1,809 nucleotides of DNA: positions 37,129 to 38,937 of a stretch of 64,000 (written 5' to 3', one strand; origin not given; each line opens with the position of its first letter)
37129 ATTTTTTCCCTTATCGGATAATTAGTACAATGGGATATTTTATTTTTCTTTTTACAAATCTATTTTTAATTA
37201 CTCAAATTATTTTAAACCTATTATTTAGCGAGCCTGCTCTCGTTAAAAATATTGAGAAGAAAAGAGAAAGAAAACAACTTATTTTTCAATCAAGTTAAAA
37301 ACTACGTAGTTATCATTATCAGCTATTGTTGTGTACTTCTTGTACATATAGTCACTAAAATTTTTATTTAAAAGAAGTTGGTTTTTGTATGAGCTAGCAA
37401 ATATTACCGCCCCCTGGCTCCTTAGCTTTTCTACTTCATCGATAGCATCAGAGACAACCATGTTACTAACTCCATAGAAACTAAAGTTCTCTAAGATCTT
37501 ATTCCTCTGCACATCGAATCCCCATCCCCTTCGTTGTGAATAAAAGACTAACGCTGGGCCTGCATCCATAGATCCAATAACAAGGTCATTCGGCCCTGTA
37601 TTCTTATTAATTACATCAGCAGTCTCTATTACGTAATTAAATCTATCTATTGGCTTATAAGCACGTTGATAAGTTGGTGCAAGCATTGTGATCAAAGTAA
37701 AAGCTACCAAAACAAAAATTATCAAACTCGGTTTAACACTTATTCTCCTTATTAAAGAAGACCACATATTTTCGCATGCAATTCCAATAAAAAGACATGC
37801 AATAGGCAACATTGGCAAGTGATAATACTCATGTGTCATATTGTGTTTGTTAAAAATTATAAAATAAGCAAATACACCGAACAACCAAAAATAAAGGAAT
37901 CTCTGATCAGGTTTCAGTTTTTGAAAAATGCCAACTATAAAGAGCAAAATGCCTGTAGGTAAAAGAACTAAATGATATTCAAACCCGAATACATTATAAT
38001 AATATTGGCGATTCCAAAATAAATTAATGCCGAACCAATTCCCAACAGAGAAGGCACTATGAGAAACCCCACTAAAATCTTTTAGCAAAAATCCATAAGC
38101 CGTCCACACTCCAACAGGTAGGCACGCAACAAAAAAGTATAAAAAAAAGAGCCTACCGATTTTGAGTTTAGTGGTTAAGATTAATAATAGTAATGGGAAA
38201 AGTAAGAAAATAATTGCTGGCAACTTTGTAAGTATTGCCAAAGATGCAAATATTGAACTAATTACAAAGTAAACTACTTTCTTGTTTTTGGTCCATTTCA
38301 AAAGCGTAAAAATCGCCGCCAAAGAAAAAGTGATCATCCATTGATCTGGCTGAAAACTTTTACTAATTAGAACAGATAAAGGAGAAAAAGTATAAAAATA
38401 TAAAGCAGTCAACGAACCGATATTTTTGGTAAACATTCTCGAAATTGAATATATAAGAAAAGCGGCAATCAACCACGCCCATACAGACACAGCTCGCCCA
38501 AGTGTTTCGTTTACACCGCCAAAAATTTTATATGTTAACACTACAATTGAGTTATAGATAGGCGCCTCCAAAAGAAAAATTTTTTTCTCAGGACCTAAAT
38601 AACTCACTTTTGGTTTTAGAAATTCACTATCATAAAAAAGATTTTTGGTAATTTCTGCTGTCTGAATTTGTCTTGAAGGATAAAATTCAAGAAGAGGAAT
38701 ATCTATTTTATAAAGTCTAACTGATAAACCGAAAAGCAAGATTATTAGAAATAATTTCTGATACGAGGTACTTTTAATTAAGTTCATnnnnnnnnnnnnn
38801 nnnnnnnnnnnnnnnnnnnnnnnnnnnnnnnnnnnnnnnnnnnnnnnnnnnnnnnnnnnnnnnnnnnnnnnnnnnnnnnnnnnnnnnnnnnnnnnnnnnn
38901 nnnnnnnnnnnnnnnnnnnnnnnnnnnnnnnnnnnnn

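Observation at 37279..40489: Candidate CMP-nonulosonate transferase followed by a GT-C at the operon end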

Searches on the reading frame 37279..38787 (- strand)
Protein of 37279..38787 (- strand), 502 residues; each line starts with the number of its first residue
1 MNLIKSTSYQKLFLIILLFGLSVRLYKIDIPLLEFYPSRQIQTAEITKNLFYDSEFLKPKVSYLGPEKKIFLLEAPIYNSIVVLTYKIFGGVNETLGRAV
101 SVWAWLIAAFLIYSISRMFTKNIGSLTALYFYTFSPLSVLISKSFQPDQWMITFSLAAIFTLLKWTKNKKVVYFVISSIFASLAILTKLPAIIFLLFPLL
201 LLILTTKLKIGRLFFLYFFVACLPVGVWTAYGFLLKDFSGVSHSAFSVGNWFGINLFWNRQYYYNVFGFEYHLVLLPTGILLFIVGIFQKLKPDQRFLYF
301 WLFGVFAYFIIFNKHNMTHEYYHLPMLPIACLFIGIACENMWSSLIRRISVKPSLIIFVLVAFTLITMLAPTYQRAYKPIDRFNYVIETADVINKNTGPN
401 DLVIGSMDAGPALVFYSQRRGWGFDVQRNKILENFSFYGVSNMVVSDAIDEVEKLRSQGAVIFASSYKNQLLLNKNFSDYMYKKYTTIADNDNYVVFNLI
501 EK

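Call 4: search_protein_families(library=pfam, proteins=[window:37279-38787:-], max_evalue=0.1)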
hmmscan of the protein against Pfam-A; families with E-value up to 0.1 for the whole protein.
window:37279-38787:- (502 aa): 2 families
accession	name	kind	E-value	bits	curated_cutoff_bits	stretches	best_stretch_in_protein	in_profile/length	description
PF13231.12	PMT_2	-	1.3e-12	48.7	26.1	1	75-228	3-160/160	Dolichyl-phosphate-mannose-protein mannosyltransferase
PF03901.23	Glyco_transf_22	-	0.00021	21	23.8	1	106-391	93-386/414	Alg9-like mannosyltransferase family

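Call 5: search_protein_families(library=ncbifam, proteins=[window:37279-38787:-], max_evalue=0.1)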
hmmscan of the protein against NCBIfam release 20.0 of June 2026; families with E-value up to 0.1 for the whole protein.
window:37279-38787:- (502 aa): 2 families
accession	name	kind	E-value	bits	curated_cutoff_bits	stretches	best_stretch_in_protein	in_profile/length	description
NF047510.1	LIC_10190_fam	subfamily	3.8e-05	22.6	100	1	102-225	175-295/424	LIC_10190 family membrane protein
TIGR03663.1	TIGR03663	subfamily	8e-05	21.8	126.25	1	82-206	59-183/435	flippase activity-associated protein Agl23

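Call 55: find_homologous_proteins(query=window:37279-38787:-, max_evalue=0.00001)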
Query window:37279-38787:- (502 aa): 90 proteins with E <= 0.00001 among 8000 candidates.
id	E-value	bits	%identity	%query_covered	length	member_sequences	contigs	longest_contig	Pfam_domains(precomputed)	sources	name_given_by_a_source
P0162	0.0e+0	1108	100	100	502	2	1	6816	PF13231.13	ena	-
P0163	1.1e-160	554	54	98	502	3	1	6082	PF02366.25,PF13231.13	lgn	-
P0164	8.7e-155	535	52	95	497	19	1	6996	PF13231.13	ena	-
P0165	2.0e-153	530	51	97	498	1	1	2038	PF13231.13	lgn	-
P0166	2.2e-153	530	52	95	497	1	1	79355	PF13231.13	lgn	-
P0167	8.7e-153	528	51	95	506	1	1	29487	PF13231.13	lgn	-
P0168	7.9e-152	525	51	100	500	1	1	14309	PF02366.25,PF13231.13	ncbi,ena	-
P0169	9.5e-151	521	51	98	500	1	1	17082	PF02366.25,PF13231.13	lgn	-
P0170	3.5e-149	516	49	94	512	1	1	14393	PF13231.13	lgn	-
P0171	1.0e-148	515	48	94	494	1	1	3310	PF13231.13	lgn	-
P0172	1.7e-148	514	50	97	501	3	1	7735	PF09913.16,PF13231.13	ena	-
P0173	3.1e-147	510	49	97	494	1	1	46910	PF26314.1,PF13231.13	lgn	-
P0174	1.6e-145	504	50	94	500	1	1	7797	PF13231.13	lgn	-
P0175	3.3e-145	503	49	95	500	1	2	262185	PF09913.16,PF13231.13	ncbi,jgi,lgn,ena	-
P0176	5.1e-145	502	50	95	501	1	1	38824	PF02366.25,PF13231.13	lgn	-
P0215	1.2e-116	409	42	98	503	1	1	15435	PF13231.13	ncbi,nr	ncbi:glycosyltransferase family 39 protein [Candidatus Curtissbacteria bacterium]|nr:glycosyltransfe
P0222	2.5e-108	381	41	95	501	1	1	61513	PF13231.13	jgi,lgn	-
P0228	2.3e-37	147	27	95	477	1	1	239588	PF02366.25,PF13231.13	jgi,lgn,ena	-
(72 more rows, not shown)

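Call 56: find_encoding_contigs(protein=P0162, flank=7000, max_places=2)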
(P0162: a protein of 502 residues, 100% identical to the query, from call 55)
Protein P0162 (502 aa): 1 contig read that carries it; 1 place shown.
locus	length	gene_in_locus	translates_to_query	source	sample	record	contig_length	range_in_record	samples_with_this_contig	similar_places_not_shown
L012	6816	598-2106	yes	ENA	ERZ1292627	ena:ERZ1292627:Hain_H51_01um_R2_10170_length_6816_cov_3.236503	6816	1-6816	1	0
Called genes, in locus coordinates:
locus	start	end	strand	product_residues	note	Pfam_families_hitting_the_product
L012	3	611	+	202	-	?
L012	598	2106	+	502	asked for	PF13231:PMT_2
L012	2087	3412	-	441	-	-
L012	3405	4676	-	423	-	PF03446:NAD_binding_2 (weak), PF03721:UDPG_MGDP_dh_N, PF00984:UDPG_MGDP_dh, PF03720:UDPG_MGDP_dh_C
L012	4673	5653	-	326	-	PF01408:GFO_IDH_MocA, PF03446:NAD_binding_2 (weak), PF02894:GFO_IDH_MocA_C, PF22725:GFO_IDH_MocA_C3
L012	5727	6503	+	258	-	PF00551:Formyl_trans_N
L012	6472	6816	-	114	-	?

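Call 57: find_encoding_contigs(protein=P0175, flank=10000, max_places=1)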
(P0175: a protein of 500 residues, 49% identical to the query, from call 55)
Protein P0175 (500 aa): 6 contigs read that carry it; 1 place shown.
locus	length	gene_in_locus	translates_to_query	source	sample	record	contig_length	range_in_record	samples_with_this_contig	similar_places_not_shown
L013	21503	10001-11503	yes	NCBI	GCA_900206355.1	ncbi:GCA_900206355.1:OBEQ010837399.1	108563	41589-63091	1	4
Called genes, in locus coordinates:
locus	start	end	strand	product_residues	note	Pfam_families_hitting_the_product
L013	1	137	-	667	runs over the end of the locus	PF19510:DUF6044, PF09586:YfhO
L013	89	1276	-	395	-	-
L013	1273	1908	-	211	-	PF00117:GATase, PF01174:SNO (faint), PF07685:GATase_3 (weak)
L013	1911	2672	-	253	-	PF00977:His_biosynth, PF02581:TMP-TENI (faint), PF03060:NMO (faint), PF05690:ThiG (faint), PF01180:DHO_dh (faint)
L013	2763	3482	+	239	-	PF02348:CTP_transf_3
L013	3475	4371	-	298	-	PF08003:Methyltransf_9, PF13489:Methyltransf_23, PF13847:Methyltransf_31, PF08241:Methyltransf_11, PF08242:Methyltransf_12, PF13649:Methyltransf_25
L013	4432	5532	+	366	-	PF01041:DegT_DnrJ_EryC1, PF00155:Aminotran_1_2 (weak)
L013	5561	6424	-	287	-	PF01261:AP_endonuc_2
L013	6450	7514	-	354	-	PF03102:NeuB, PF08666:SAF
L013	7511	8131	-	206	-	PF17836:PglD_N, PF25084:LbH_EIF2B (faint), PF25087:GMPPB_C (faint), PF00132:Hexapep (weak)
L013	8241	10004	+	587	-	-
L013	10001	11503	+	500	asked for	PF09913:DUF2142, PF13231:PMT_2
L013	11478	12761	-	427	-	-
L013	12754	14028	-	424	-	PF03446:NAD_binding_2 (faint), PF03721:UDPG_MGDP_dh_N, PF00984:UDPG_MGDP_dh, PF03720:UDPG_MGDP_dh_C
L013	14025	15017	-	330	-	PF01118:Semialdhyde_dh (faint), PF01408:GFO_IDH_MocA, PF22725:GFO_IDH_MocA_C3, PF02894:GFO_IDH_MocA_C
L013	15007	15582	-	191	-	PF25084:LbH_EIF2B, PF25247:LbH_GLGC (faint), PF00132:Hexapep, PF25087:GMPPB_C, PF14602:Hexapep_2, PF00132:Hexapep, PF14602:Hexapep_2 (weak)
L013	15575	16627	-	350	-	PF02350:Epimerase_2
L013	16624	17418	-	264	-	PF00535:Glycos_transf_2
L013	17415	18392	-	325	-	PF00106:adh_short, PF01073:3Beta_HSD, PF01370:Epimerase, PF02719:Polysacc_synt_2, PF04321:RmlD_sub_bind, PF16363:GDP_Man_Dehyd, PF13460:NAD_binding_10, PF07993:NAD_binding_4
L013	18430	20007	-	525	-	PF20604:DUF6798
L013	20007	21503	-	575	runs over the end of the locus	-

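Call 58: find_encoding_contigs(protein=P0215, flank=10000, max_places=1)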
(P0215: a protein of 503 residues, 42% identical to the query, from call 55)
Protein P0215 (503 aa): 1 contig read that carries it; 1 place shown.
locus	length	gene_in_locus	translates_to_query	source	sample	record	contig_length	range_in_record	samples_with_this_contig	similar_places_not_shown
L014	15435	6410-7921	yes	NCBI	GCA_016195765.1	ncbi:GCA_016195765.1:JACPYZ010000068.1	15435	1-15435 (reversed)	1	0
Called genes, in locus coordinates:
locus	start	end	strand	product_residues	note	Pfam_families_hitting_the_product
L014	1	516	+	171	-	PF01041:DegT_DnrJ_EryC1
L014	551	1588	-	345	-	PF02826:2-Hacid_dh_C (weak), PF03446:NAD_binding_2 (weak), PF03807:F420_oxidored (weak)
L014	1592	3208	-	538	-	PF03102:NeuB, PF08666:SAF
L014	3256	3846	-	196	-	PF00890:FAD_binding_2 (weak), PF01266:DAO, PF12831:FAD_oxidored (weak), PF13450:NAD_binding_8, PF01593:Amino_oxidase (weak)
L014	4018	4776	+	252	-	PF02348:CTP_transf_3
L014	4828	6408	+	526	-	-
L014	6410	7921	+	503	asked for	PF13231:PMT_2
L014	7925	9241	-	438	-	-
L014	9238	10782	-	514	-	PF20604:DUF6798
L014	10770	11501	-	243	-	PF01209:Ubie_methyltran (weak), PF05148:Methyltransf_8, PF13489:Methyltransf_23, PF07021:MetW, PF13847:Methyltransf_31, PF08241:Methyltransf_11, PF08242:Methyltransf_12, PF13649:Methyltransf_25, +2 more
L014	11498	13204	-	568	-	-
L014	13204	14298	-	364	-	PF13439:Glyco_transf_4 (weak), PF00534:Glycos_transf_1, PF13524:Glyco_trans_1_2 (weak), PF13692:Glyco_trans_1_4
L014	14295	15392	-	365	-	PF13439:Glyco_transf_4 (weak), PF00534:Glycos_transf_1, PF13692:Glyco_trans_1_4, PF13524:Glyco_trans_1_2 (weak)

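Call 70: predict_structure(alignment_id=A4)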
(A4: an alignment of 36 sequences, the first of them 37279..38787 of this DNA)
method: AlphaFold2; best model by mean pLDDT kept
length: 502 residues; sequences in the alignment: 36
mean_pLDDT: 92.3   pTM: 0.92
mean pLDDT of the five models: 92.3, 92.1, 92.0, 91.4, 91.0
residues with pLDDT >= 90: 404; 70-90: 80; 50-70: 14; < 50: 4
segments of 3 or more residues with pLDDT < 50: 1-4
pLDDT, mean of each block of 10 residues (from residue 1): 60 97 97 96 96 90 92 92 97 97 98 97 97 97 97 98 95 96 95 91 81 88 92 74 74 94 96 94 95 92 97 94 97 96 86 87 90 94 97 97 93 96 92 82 85 97 97 97 98 97 58
secondary structure, 60 per line:
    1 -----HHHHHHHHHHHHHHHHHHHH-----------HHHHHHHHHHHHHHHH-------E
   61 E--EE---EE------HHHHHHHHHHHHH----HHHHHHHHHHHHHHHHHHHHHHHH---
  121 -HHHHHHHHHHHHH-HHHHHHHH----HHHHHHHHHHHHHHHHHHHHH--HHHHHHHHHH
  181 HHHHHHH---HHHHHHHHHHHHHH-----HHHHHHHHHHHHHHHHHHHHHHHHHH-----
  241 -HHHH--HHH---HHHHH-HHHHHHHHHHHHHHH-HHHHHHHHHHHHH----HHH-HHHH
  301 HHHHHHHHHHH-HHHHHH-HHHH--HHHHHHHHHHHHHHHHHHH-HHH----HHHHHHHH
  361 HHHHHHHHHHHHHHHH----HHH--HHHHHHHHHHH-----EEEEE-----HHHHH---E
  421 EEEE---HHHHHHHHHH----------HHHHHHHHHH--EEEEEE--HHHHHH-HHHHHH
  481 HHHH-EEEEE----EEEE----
elements in order: H6-25 H37-52 H77-89 H94-117 H122-134 H136-143 H148-168 H171-187 H191-204 H210-235 H242-245 H254-258 H260-274 H276-288 H297-311 H313-318 H320-323 H326-344 H353-376 H386-396 E402-406 H412-416 E420-424 H428-437 H448-457 E460-465 H468-473 H475-484 E486-490 E495-498

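Call 73: fold_search(model_id=the predicted structure, library=pdb)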
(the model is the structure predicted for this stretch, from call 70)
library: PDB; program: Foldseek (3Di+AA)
matches with E <= 10: 347; with E <= 0.001: 32
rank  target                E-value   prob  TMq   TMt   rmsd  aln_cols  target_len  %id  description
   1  5ezm                  9.5e-10  1.00  0.61  0.58  10.3       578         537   14  Crystal Structure of ArnT from Cupriavidus metallidurans in the apo state (released 2016-02-17)
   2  5f15                  1.4e-09  1.00  0.63  0.59   9.7       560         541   13  Crystal Structure of ArnT from Cupriavidus metallidurans bound to Undecaprenyl phosphate (released 2016-02-17)
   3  6c26_A                3.6e-09  1.00  0.61  0.49  10.8       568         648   13  The Cryo-EM structure of a eukaryotic oligosaccharyl transferase complex (released 2018-01-31)
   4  7oci_F                1.5e-08  1.00  0.63  0.51  11.3       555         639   14  Cryo-EM structure of yeast Ost6p containing oligosaccharyltransferase complex (released 2022-02-16)
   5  8pn9_A                2.4e-08  1.00  0.61  0.49  10.4       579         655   14  Structure of human oligosaccharyltransferase OST-A complex bound to NGI-1 (released 2024-05-08)
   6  8age_A                2.8e-08  1.00  0.64  0.52  10.0       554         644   13  Structure of yeast oligosaccharylransferase complex with acceptor peptide bound (released 2022-12-07)
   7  8agb_A                3.7e-08  1.00  0.60  0.48  11.9       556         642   13  Structure of yeast oligosaccharylransferase complex with lipid-linked oligosaccharide bound (released 2022-12-07)
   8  7e9s_A                4.4e-08  1.00  0.55  0.34  11.8       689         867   12  Archaeal oligosaccharyltransferase AglB from Archaeoglobus fulgidus in complex with an inhibitory peptide and a dolich (released 2021-09-08)
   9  6s7o_A                5.3e-08  1.00  0.63  0.50  11.6       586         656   12  Cryo-EM structure of human oligosaccharyltransferase complex OST-A (released 2019-12-18)
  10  9n9j_I                5.5e-08  1.00  0.60  0.45  10.0       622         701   12  Structure of a GRP94 folding intermediate engaged with a CCDC134- and FKBP11-bound secretory translocon (released 2025-11-19)
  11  6ezn_F                6.8e-08  1.00  0.63  0.50  11.4       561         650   14  Cryo-EM structure of the yeast oligosaccharyltransferase (OST) complex (released 2018-01-17)
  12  8agc_A                7.8e-08  1.00  0.60  0.45  13.2       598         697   13  Structure of yeast oligosaccharylransferase complex with lipid-linked oligosaccharide and non-acceptor peptide bound (released 2022-12-07)
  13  5gmy_A                1.3e-07  1.00  0.53  0.34  13.7       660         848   12  Crystal structure of the Archaeoglobus fulgidus oligosaccharyltransferase (O29867_ARCFU) tethered with an acceptor pep (released 2017-02-01)
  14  6s7t_A                1.7e-07  1.00  0.61  0.45   9.7       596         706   12  Cryo-EM structure of human oligosaccharyltransferase complex OST-B (released 2019-12-18)
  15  8b6l_I                1.8e-07  1.00  0.64  0.48  11.3       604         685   12  Subtomogram average of the human Sec61-TRAP-OSTA-translocon (released 2022-12-07)
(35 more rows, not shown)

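Call 74: find_encoding_contigs(protein=P0228, flank=8000, max_places=1)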
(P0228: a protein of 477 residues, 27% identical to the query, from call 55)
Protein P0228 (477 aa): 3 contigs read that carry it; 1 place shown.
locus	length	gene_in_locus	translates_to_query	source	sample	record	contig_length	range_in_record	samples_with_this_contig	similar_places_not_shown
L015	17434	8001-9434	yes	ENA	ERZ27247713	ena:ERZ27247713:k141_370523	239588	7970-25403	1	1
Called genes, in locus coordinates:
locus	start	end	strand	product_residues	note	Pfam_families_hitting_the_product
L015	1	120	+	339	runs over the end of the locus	PF13439:Glyco_transf_4, PF00534:Glycos_transf_1, PF13692:Glyco_trans_1_4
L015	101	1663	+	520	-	PF13231:PMT_2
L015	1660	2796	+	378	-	PF13231:PMT_2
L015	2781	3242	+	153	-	-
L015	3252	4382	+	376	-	PF13439:Glyco_transf_4, PF20706:GT4-conflict (weak), PF00534:Glycos_transf_1, PF13692:Glyco_trans_1_4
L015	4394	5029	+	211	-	PF00132:Hexapep, PF14602:Hexapep_2 (weak)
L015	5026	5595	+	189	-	-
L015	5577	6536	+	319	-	PF00535:Glycos_transf_2, PF10111:Glyco_tranf_2_2 (weak), PF13641:Glyco_tranf_2_3, PF13632:Glyco_trans_2_3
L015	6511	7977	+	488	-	PF04932:Wzy_C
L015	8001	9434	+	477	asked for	PF02366:PMT, PF13231:PMT_2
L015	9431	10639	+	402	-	PF13439:Glyco_transf_4, PF13579:Glyco_trans_4_4 (faint), PF00534:Glycos_transf_1, PF13692:Glyco_trans_1_4, PF13524:Glyco_trans_1_2 (weak)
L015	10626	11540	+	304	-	PF00535:Glycos_transf_2, PF10111:Glyco_tranf_2_2, PF13641:Glyco_tranf_2_3, PF13632:Glyco_trans_2_3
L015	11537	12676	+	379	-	PF13439:Glyco_transf_4, PF20706:GT4-conflict, PF00534:Glycos_transf_1, PF13692:Glyco_trans_1_4, PF13524:Glyco_trans_1_2 (weak)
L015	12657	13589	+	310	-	PF04055:Radical_SAM (weak)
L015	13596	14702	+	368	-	PF13439:Glyco_transf_4 (faint), PF20706:GT4-conflict (faint), PF00534:Glycos_transf_1, PF13692:Glyco_trans_1_4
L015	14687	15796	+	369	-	PF00483:NTP_transferase, PF22640:ManC_GMP_beta-helix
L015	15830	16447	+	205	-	PF02397:Bac_transf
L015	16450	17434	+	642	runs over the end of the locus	PF13196:DUF4012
